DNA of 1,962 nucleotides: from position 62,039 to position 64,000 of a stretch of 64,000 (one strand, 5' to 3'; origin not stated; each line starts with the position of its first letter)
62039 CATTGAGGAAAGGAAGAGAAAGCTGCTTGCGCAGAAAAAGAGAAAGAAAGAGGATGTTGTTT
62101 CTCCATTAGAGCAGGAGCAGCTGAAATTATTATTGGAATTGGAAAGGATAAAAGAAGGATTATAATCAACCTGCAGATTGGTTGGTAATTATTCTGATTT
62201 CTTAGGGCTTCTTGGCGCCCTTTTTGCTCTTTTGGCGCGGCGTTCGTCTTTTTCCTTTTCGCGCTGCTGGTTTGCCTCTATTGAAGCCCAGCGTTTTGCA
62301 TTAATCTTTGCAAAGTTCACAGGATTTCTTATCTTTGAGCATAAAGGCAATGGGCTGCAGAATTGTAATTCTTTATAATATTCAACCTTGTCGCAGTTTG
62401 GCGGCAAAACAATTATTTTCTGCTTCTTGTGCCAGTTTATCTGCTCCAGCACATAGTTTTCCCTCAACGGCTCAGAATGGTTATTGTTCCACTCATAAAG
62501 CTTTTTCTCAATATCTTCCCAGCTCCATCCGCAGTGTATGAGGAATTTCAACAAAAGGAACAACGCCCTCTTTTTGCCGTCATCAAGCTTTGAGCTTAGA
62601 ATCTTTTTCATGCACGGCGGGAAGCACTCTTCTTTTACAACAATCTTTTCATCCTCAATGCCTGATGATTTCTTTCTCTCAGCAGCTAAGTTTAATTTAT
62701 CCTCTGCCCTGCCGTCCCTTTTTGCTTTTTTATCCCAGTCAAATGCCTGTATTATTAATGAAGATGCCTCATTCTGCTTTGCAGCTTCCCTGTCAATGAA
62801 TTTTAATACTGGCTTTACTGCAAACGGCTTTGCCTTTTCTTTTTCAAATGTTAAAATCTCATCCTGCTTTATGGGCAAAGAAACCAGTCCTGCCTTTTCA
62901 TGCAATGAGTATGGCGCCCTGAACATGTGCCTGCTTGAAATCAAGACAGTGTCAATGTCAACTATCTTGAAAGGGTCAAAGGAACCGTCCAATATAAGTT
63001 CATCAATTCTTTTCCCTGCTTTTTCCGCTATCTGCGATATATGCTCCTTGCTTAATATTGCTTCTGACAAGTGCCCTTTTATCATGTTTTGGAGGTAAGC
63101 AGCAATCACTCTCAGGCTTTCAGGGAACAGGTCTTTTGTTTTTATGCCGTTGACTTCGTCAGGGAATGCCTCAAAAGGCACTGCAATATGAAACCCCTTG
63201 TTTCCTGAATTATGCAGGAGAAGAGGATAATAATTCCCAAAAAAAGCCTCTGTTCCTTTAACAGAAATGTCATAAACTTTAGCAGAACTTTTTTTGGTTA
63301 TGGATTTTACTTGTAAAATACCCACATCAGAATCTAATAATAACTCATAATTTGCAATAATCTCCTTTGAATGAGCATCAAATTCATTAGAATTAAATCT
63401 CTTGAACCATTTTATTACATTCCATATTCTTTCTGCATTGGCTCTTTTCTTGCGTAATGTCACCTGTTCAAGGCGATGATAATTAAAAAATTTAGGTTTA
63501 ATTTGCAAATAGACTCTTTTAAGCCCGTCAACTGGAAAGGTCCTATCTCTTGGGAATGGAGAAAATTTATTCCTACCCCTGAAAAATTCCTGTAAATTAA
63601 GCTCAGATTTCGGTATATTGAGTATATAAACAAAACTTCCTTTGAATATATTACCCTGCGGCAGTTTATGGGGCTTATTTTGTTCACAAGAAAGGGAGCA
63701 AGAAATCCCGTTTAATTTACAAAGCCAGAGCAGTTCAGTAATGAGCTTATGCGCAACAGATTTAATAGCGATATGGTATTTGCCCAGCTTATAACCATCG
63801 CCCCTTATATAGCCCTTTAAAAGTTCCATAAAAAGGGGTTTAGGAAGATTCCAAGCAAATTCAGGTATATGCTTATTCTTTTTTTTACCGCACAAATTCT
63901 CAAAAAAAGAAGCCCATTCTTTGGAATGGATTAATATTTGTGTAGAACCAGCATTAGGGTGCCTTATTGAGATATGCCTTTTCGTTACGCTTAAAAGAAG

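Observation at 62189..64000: Intein (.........-type) in an ORF carrying two short PriS-like motifs; primase identity tentative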

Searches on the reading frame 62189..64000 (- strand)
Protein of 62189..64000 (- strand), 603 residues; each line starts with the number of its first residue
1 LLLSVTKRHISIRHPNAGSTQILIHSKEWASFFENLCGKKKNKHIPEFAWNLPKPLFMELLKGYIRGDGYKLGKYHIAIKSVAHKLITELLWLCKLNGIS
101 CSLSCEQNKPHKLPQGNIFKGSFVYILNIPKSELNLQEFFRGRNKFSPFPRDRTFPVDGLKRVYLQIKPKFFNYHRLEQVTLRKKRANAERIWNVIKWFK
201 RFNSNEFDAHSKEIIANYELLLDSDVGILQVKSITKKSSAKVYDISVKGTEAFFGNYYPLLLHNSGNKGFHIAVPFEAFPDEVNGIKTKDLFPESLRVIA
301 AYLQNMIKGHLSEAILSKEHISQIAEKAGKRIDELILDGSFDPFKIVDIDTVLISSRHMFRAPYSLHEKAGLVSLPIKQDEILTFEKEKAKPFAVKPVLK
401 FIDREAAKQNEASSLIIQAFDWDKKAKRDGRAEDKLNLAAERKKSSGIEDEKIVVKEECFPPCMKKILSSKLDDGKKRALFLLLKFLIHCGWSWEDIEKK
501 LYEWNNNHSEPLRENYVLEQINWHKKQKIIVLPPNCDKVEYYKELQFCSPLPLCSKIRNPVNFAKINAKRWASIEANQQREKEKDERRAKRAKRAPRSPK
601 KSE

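Call 5: search_protein_families(library=pfam, proteins=[window:62189-64000:-], max_evalue=1)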
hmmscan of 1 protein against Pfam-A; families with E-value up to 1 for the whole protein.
window:62189-64000:- (603 aa): 4 families
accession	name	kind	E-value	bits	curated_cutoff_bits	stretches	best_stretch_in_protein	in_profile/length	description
PF04104.19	DNA_primase_lrg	-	1e-06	28.8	22.4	1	434-539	86-191/266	Eukaryotic and archaeal DNA primase, large subunit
PF14890.11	Intein_splicing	-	0.0003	21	35.8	1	198-264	114-155/155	Intein splicing domain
PF01896.25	DNA_primase_S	-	0.00038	21.3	26.8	1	262-377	46-161/163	DNA primase small subunit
PF21686.3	LigD_Prim-Pol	-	0.038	14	27.4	0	262-282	138-160/254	LigD, primase-polymerase domain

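Call 6: search_protein_families(library=ncbifam, proteins=[window:62189-64000:-], max_evalue=1)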
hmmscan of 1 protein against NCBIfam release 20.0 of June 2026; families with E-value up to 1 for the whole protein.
window:62189-64000:- (603 aa): 11 families
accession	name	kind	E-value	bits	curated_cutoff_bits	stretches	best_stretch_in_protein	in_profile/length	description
NF011491.0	PRK14898.1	equivalog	9.7e-09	33.8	783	1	19-273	299-551/860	DNA-directed RNA polymerase subunit A''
NF002588.0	PRK02249.1-2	equivalog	2.4e-08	33.7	439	1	440-590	208-355/360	DNA primase regulatory subunit PriL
NF002589.0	PRK02249.1-3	equivalog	1.4e-06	28.1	339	1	421-542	199-321/348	DNA primase regulatory subunit PriL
NF002590.0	PRK02249.1-4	equivalog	1e-05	24.9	459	1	455-587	226-355/358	DNA primase regulatory subunit PriL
NF003051.0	PRK03968.1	equivalog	5.3e-05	22.5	431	1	532-583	356-404/406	DNA primase large subunit PriL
NF001641.0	PRK00419.1-3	equivalog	0.00019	20.6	326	1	262-403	152-272/323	DNA primase small subunit PriS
TIGR00335.1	primase_sml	equivalog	0.0011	18.5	143.5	1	321-390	246-313/324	DNA primase catalytic subunit PriS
NF045703.1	rSAM_Tes_intein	exception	0.0034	15.2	1700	1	36-99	442-508/1040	tetraether lipid synthase Tes, intein-containing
TIGR01443.1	intein_Cterm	domain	0.031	14.6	15.6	1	241-265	1-24/24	intein C-terminal splicing region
NF002591.0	PRK02249.1-5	equivalog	0.034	13.3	479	1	455-586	220-347/351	DNA primase regulatory subunit PriL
NF005852.0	PRK07773.1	equivalog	0.12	10.6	780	1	193-265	755-827/886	replicative DNA helicase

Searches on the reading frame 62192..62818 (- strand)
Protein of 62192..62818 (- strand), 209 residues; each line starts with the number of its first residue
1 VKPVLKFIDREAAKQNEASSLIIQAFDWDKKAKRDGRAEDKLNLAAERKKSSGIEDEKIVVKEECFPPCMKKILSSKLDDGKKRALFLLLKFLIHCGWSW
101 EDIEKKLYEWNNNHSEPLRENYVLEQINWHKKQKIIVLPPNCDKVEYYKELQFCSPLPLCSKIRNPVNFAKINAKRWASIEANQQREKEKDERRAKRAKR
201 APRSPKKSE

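Call 55: predict_structure(alignment_id=A4)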
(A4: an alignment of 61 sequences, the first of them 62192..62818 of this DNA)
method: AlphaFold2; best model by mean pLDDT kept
length: 209 residues; sequences in the alignment: 61
mean_pLDDT: 90.0   pTM: 0.72
mean pLDDT of the five models: 90.0, 88.8, 88.5, 88.2, 87.1
residues with pLDDT >= 90: 136; 70-90: 67; 50-70: 5; < 50: 1
segments of 3 or more residues with pLDDT < 50: none
pLDDT, mean of each block of 10 residues (from residue 1): 69 83 87 75 79 80 97 93 97 96 98 97 98 89 94 92 96 96 98 97 79
secondary structure, 60 per line:
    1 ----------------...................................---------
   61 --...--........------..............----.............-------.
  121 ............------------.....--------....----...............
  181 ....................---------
elements in order: H17-51 H68-75 H82-95 H100-112 H120-132 H145-149 H158-161 H166-200
